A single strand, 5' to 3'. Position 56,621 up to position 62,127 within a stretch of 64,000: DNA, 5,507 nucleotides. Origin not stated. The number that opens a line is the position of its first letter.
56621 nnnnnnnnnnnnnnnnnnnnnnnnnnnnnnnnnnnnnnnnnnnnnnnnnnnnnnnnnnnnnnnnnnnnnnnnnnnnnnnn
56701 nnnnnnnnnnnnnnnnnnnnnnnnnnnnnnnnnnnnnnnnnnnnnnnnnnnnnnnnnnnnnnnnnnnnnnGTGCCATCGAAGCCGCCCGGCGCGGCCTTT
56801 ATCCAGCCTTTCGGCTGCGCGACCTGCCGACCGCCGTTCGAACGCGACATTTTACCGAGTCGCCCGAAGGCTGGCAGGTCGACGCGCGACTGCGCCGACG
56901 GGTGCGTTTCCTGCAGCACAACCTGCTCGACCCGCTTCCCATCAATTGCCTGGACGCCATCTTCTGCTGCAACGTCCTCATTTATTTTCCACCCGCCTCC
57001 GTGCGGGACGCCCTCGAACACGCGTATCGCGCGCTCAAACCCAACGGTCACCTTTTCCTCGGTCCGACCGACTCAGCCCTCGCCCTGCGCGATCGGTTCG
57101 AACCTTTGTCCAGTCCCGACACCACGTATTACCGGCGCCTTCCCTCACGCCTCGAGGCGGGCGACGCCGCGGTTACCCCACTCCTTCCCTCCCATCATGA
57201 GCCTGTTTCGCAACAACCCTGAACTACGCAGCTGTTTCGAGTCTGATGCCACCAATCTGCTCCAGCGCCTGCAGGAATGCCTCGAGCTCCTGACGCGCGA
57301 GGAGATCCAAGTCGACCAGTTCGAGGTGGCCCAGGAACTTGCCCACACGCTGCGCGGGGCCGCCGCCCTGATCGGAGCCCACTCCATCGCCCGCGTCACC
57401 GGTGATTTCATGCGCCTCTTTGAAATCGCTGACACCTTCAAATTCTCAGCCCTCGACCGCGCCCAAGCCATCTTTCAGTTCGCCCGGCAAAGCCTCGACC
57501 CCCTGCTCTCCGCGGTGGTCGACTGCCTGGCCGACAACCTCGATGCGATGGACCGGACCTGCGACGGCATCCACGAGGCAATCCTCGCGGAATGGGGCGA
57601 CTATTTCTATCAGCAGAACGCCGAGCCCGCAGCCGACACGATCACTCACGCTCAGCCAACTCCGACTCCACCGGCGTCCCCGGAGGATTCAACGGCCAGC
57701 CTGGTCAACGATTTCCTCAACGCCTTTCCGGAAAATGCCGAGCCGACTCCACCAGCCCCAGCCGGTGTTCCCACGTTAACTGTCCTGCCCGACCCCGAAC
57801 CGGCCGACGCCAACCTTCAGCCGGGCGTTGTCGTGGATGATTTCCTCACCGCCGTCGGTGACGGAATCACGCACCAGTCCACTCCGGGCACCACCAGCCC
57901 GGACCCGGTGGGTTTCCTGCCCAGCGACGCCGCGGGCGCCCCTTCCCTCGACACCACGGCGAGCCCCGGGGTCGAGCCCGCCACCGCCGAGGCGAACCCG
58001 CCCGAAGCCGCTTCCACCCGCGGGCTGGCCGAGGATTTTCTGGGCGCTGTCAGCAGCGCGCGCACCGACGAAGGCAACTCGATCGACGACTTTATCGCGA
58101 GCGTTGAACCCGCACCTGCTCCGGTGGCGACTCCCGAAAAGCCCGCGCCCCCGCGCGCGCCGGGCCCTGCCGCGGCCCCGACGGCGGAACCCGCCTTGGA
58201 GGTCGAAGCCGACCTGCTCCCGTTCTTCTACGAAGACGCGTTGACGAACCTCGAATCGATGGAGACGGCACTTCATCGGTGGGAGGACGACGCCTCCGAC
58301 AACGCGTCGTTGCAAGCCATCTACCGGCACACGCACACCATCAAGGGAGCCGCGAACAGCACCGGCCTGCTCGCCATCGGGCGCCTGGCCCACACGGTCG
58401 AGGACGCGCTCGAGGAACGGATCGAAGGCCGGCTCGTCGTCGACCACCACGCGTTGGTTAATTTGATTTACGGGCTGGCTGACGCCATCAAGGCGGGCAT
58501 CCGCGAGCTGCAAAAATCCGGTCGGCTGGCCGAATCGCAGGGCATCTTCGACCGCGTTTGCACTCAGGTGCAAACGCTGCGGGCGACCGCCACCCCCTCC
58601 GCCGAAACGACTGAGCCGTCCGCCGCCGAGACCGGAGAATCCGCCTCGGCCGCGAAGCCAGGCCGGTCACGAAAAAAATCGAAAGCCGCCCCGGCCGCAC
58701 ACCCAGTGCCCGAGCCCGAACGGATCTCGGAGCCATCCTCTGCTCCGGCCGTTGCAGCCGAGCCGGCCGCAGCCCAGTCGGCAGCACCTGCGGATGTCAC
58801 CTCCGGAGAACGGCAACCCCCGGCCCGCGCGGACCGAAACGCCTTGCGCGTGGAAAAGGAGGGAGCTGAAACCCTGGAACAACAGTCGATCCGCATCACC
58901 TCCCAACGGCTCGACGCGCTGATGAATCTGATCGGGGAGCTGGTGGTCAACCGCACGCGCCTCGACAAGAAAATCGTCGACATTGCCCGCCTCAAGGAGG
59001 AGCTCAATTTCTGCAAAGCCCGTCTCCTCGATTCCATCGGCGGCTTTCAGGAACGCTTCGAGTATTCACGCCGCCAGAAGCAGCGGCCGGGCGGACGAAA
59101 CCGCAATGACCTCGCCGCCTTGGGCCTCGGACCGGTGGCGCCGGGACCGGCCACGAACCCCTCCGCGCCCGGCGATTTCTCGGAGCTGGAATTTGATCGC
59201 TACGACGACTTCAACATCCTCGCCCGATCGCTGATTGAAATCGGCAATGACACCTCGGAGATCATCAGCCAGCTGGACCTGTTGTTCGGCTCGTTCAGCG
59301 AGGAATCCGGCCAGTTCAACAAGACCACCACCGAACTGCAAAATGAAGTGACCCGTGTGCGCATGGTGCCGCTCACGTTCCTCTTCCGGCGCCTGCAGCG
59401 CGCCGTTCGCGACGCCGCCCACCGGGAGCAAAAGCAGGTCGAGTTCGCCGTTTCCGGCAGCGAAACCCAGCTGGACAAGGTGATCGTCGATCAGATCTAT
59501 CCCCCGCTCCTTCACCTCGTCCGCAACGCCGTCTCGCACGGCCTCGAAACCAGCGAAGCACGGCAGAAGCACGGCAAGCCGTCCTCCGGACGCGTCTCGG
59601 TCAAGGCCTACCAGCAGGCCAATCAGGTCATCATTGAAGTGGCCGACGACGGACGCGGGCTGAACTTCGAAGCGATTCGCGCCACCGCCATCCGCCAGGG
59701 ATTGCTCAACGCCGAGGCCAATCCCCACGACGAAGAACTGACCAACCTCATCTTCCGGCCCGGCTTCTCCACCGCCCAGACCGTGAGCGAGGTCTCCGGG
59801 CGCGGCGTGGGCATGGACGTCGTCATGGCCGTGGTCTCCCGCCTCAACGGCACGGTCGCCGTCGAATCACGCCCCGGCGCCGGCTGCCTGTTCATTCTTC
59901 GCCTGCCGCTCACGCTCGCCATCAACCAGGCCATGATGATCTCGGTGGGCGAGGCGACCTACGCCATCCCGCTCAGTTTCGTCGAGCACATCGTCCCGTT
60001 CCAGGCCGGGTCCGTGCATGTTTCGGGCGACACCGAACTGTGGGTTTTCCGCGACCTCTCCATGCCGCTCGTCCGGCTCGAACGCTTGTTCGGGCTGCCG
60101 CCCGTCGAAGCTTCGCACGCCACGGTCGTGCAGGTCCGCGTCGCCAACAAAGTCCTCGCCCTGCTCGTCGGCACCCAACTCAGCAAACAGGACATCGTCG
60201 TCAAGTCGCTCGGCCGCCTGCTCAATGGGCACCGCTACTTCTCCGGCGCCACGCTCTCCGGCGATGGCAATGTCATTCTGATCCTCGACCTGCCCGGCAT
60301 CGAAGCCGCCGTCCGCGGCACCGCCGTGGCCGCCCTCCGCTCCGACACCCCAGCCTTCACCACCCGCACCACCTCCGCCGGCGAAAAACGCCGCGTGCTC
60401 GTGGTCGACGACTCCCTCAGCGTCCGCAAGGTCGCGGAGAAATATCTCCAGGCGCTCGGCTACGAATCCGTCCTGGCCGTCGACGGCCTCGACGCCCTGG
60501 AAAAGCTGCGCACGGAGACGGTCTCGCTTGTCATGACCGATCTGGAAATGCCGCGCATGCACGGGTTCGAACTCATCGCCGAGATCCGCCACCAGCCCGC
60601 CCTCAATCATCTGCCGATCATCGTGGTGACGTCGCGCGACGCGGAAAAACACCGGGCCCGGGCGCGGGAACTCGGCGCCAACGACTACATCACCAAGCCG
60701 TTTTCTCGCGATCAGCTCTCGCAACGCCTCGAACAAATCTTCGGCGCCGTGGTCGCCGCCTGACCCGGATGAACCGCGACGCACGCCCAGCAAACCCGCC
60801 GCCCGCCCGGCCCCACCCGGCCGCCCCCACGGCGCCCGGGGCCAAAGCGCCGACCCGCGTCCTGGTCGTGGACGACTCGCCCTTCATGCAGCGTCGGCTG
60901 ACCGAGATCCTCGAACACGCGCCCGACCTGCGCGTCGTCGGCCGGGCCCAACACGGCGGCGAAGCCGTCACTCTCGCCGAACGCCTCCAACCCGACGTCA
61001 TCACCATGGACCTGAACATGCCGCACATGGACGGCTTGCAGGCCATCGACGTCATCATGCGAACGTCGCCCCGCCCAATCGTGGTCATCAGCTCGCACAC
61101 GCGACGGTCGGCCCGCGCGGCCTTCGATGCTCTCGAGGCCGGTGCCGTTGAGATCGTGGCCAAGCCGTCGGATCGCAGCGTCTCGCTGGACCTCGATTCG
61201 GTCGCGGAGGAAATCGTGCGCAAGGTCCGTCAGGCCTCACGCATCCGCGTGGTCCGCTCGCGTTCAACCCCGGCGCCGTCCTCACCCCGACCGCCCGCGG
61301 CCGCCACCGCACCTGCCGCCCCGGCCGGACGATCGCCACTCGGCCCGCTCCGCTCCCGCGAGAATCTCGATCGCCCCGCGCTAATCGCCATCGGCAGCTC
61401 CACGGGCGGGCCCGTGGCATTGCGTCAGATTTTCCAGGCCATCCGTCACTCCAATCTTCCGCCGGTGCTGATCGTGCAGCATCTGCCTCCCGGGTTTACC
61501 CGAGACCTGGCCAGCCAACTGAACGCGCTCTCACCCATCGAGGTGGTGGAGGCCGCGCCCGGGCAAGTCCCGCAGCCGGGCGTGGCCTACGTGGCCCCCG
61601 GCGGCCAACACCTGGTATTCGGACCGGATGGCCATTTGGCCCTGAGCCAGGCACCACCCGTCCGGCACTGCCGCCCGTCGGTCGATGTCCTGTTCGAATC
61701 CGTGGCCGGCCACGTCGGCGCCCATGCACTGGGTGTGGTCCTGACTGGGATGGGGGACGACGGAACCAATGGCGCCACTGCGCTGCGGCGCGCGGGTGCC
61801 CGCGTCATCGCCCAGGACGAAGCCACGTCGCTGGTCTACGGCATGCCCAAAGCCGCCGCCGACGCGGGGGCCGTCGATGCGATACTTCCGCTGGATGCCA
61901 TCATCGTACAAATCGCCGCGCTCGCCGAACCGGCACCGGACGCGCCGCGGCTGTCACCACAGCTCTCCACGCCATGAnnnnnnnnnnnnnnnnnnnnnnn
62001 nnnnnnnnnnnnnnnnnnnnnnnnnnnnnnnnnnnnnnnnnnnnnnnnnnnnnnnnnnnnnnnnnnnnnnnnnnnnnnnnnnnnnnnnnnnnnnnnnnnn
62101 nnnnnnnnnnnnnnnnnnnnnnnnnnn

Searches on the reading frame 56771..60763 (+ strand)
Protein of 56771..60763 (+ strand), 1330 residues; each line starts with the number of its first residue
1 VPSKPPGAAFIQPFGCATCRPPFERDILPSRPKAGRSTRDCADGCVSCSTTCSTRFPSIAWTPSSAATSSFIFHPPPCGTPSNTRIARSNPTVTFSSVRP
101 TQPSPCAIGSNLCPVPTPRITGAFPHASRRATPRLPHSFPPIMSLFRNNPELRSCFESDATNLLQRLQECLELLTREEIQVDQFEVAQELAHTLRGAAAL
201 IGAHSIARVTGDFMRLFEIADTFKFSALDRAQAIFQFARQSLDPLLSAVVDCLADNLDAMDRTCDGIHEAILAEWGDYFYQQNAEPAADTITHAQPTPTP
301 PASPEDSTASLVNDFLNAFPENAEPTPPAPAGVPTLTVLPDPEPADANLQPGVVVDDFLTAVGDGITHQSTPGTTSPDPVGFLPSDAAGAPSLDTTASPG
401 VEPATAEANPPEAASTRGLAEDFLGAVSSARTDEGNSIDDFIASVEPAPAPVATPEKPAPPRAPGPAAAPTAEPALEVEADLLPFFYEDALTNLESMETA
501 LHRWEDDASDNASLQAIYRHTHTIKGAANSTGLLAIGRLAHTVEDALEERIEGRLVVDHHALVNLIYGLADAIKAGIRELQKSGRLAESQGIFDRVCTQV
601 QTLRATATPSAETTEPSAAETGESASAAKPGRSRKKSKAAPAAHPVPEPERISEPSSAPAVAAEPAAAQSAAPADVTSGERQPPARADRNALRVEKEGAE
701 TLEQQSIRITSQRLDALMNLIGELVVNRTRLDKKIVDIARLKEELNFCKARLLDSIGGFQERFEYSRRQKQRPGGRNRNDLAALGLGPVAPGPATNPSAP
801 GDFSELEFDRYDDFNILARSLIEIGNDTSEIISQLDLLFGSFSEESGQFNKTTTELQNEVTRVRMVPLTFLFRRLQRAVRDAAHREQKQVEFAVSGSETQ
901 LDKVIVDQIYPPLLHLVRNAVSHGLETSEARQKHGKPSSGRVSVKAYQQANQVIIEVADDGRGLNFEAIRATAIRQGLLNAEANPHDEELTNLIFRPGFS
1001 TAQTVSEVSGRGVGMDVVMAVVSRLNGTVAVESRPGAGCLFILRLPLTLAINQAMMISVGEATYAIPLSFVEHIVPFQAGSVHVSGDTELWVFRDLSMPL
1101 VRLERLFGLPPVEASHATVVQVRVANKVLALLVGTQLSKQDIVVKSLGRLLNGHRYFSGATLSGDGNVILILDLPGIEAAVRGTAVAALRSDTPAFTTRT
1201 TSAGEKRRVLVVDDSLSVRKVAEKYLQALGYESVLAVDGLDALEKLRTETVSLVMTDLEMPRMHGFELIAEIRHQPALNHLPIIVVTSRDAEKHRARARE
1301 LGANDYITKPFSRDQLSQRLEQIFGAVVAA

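Call 11: search_protein_families(library=pfam, proteins=[window:56771-60763:+], max_evalue=0.001)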
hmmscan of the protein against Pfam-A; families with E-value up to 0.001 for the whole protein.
window:56771-60763:+ (1330 aa): 5 families
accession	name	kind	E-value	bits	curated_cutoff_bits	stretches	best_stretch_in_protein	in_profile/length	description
PF00072.30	Response_reg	-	1.1e-27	96.9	30.2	1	1209-1320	1-110/111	Response regulator receiver domain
PF01584.24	CheW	-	2.1e-19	69.9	23.5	1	1053-1177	1-133/138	CheW-like domain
PF01627.28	Hpt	-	9.2e-17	61.5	24.6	2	482-558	2-67/84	Hpt domain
PF02518.31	HATPase_c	-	2.8e-16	60.4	26.4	1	913-1048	6-110/111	Histidine kinase-, DNA gyrase B-, and HSP90-like ATPase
PF02895.20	H-kinase_dim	-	6.2e-11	43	23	1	704-745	1-47/68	Signal transducing histidine kinase, homodimeric domain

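Call 38: search_protein_families(library=ncbifam, proteins=[window:57197-60763:+], max_evalue=0.01)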
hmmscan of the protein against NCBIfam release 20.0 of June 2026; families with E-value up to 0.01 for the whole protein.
window:57197-60763:+ (1188 aa): 118 families (the best 25 are shown)
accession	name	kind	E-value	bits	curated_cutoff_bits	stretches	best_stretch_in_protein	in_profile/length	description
NF041336.1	CheA_Halo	equivalog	8.4e-104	348.5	950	2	700-1032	330-663/666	chemotaxis protein CheA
NF007835.0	PRK10547.1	equivalog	1.2e-88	298.4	793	3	703-1044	322-665/670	chemotaxis protein CheA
NF011874.0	PRK15347.1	equivalog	1.6e-27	96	852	2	1066-1179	692-807/921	two component system sensor kinase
NF008099.0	PRK10841.1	equivalog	8.4e-27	93.3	920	2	1055-1180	815-938/949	two-component system sensor histidine kinase RcsC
NF045944.1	ResRegRpaBCyano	equivalog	1.7e-23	83.2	330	1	1068-1182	1-112/229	response regulator transcription factor RpaB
NF041866.1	EpsW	equivalog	1.6e-22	79.5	200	1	1064-1186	5-129/131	exopolysaccharide biosynthesis response regulator EpsW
NF007901.0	PRK10610.1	equivalog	3.2e-22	79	189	1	1064-1183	5-125/129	chemotaxis response regulator CheY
TIGR02956.1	TMAO_torS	equivalog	2.2e-21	75.7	676.5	2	1063-1182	700-820/967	TMAO reductase system sensor histidine kinase/response regulator TorS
TIGR02154.1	PhoB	equivalog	2.5e-21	76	296.2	1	1064-1181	2-119/226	phosphate regulon transcriptional regulator PhoB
NF007135.0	PRK09581.1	equivalog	8.6e-21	74.3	474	1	1066-1179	4-117/457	PleD family two-component system response regulator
NF053854.1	RespRegPhoBBctds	equivalog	1.8e-20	73.3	270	1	1067-1181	1-114/225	two-component system response regulator PhoB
NF040534.1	resp_reg_YycF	equivalog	2.5e-20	72.7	340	1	1066-1178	2-111/231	response regulator YycF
NF008302.0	PRK11091.1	equivalog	7.9e-20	70.6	838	1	1060-1183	521-644/779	aerobic respiration two-component sensor histidine kinase ArcB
NF008318.0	PRK11107.1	equivalog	8.5e-20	70.4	890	1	867-1179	480-782/920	two-component sensor histidine kinase BarA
NF051850.1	RespRegRprY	equivalog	8.5e-19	67.9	370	1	1063-1183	3-121/234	response regulator transcription factor RprY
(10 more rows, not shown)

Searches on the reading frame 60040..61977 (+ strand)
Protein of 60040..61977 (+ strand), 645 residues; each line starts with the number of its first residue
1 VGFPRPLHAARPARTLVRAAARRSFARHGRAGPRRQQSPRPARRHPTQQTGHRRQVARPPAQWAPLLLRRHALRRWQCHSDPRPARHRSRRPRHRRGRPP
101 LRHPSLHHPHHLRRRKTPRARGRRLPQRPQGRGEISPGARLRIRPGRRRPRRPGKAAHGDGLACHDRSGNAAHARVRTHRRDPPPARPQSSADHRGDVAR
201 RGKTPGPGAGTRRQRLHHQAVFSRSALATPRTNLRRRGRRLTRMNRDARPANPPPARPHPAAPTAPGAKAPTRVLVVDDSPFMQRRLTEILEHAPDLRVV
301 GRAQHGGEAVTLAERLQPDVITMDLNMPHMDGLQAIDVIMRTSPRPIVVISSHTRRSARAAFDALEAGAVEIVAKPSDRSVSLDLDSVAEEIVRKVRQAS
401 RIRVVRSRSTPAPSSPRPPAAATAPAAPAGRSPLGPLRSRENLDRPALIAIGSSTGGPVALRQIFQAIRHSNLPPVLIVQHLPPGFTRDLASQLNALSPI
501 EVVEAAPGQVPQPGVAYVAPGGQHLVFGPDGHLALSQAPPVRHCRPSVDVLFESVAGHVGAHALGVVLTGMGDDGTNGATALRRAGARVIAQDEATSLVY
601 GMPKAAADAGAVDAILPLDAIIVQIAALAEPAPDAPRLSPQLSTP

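Call 11: search_protein_families(library=pfam, proteins=[window:60040-61977:+], max_evalue=0.001)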
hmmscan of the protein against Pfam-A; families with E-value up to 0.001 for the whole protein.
window:60040-61977:+ (645 aa): 2 families
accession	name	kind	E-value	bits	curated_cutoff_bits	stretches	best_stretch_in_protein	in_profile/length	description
PF01339.22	CheB_methylest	-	3.3e-60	203.2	24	1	449-623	1-172/174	CheB methylesterase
PF00072.30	Response_reg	-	2.5e-22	79.6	30.2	1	274-380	1-104/111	Response regulator receiver domain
